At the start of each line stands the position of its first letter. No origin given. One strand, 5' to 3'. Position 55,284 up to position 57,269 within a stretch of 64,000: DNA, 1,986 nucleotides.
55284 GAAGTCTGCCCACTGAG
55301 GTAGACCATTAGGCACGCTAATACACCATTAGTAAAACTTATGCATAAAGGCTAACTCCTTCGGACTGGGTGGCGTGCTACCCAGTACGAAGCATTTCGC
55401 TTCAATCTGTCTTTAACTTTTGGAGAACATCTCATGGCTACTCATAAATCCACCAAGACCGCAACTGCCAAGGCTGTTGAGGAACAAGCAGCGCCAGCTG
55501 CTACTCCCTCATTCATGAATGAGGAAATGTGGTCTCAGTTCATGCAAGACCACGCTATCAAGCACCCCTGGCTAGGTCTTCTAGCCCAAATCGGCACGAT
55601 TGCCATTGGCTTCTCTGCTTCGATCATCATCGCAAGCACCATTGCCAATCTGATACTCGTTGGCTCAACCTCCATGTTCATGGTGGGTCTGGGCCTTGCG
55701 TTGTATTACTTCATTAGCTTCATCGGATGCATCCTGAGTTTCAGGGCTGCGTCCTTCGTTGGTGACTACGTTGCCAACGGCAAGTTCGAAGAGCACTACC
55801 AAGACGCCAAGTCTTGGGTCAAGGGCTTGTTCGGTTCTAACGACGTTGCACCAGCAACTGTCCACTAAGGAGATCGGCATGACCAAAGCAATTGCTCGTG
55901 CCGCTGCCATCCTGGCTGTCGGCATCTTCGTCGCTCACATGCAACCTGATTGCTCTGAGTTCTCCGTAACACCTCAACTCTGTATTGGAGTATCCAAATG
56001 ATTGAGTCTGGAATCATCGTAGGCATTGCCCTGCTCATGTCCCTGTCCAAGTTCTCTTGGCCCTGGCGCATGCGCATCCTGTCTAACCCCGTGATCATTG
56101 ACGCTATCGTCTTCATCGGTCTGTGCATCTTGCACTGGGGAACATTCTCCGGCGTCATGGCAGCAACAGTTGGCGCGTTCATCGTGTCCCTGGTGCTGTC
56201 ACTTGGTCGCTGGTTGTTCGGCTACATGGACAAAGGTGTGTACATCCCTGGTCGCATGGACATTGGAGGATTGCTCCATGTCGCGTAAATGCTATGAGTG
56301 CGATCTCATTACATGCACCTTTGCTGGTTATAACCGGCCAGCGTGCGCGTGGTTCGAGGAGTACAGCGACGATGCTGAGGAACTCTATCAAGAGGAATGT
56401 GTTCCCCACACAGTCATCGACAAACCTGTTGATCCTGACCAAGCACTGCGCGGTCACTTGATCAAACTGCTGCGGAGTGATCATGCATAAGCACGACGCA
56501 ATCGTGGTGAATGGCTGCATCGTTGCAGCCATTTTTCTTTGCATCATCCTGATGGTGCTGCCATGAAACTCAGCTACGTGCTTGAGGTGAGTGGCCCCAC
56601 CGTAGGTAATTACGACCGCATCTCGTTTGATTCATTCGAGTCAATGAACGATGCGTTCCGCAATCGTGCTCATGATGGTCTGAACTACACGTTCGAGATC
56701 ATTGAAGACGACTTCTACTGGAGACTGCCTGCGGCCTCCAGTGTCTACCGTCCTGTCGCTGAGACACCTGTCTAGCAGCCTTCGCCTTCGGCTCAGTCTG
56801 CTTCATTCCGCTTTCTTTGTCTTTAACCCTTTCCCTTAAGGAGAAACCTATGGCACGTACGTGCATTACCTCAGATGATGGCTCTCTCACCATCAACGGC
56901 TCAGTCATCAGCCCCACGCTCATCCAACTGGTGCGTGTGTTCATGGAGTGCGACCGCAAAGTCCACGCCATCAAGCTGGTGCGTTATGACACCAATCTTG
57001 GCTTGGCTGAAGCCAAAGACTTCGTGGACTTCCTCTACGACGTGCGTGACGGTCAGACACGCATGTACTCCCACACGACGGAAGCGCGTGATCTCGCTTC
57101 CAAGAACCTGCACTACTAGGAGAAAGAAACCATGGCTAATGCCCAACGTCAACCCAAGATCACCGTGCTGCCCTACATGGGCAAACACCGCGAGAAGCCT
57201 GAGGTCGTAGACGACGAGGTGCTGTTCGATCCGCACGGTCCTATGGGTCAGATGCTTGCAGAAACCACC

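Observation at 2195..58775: Genome-wide asymmetric 13-bp motif always oriented with transcription (stoperator-like regulatory system)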

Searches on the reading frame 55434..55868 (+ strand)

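Call 66: search_protein_families(library=phrogs, proteins=[window:55434-55868:+], max_evalue=0.01)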
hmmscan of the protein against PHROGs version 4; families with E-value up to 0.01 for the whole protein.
window:55434-55868:+ (144 aa): 1 family
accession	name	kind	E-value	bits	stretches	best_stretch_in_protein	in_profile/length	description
phrog_25737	-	unknown function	0.0079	18.1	0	46-98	8-59/95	-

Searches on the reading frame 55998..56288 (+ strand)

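Call 66: search_protein_families(library=phrogs, proteins=[window:55998-56288:+], max_evalue=0.01)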
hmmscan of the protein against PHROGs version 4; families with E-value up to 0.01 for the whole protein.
window:55998-56288:+ (96 aa): 1 family
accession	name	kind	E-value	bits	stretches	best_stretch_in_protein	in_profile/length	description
phrog_4325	-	lysis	0.005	18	1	6-63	25-83/135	holin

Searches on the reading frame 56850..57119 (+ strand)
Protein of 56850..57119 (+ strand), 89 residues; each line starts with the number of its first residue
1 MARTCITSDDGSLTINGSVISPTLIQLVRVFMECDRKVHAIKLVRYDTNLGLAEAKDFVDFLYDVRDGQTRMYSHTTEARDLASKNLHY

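Call 66: search_protein_families(library=phrogs, proteins=[window:56850-57119:+], max_evalue=0.01)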
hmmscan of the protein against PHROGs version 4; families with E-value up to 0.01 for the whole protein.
window:56850-57119:+ (89 aa): 2 families
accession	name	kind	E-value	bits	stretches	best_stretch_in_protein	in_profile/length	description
phrog_26927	-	unknown function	3.6e-05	24.6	1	33-68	10-45/94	-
phrog_5819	-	unknown function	0.0027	18.6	1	32-68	97-133/148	-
